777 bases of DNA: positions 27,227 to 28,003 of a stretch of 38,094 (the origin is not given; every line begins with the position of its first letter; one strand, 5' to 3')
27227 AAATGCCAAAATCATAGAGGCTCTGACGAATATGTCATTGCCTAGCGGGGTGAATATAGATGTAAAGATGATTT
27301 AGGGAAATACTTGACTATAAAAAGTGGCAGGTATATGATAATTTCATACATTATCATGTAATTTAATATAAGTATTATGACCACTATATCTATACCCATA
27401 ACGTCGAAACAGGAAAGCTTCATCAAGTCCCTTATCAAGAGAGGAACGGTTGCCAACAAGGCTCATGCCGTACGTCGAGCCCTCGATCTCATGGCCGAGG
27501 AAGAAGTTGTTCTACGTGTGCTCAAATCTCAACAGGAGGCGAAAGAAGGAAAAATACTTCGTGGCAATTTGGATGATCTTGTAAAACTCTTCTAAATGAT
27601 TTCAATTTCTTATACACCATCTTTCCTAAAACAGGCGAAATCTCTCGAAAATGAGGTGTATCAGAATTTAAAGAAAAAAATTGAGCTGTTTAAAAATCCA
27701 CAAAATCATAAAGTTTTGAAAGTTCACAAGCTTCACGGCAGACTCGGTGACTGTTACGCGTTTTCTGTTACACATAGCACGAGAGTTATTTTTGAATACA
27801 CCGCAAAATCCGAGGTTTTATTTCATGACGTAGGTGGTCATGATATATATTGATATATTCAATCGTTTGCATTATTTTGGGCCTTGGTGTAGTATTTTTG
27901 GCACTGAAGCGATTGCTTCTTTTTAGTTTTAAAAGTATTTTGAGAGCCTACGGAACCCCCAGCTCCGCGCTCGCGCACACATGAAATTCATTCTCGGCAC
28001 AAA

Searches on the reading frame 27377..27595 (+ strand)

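Call 37: search_protein_families(library=pfam, proteins=[window:27377-27595:+], max_evalue=0.1)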
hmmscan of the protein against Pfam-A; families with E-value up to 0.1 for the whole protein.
window:27377-27595:+ (72 aa): 3 families
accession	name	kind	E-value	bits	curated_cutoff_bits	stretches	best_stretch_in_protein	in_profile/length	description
PF03693.20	ParD_antitoxin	-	0.004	18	21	1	5-57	6-58/81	Bacterial antitoxin of ParD toxin-antitoxin type II system and RHH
PF10884.14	DUF2683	-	0.011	16.3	27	0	3-68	4-64/66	Protein of unknown function (DUF2683)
PF19807.5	DUF6290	-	0.072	13.7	27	1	1-70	1-70/72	Family of unknown function (DUF6290)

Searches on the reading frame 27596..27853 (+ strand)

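Call 37: search_protein_families(library=pfam, proteins=[window:27596-27853:+], max_evalue=0.1)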
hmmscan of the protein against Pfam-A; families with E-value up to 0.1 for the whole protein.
window:27596-27853:+ (85 aa): 3 families
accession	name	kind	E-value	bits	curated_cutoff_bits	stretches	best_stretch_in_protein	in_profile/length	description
PF15738.11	YafQ_toxin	-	0.00029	21.5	30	1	3-83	2-84/88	Bacterial toxin of type II toxin-antitoxin system, YafQ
PF05015.19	HigB-like_toxin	-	0.0051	17.7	27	1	15-71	19-80/91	RelE-like toxin of type II toxin-antitoxin system HigB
PF11476.16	TgMIC1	-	0.019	15.1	28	1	44-73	10-40/117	Toxoplasma gondii micronemal protein 1 TgMIC1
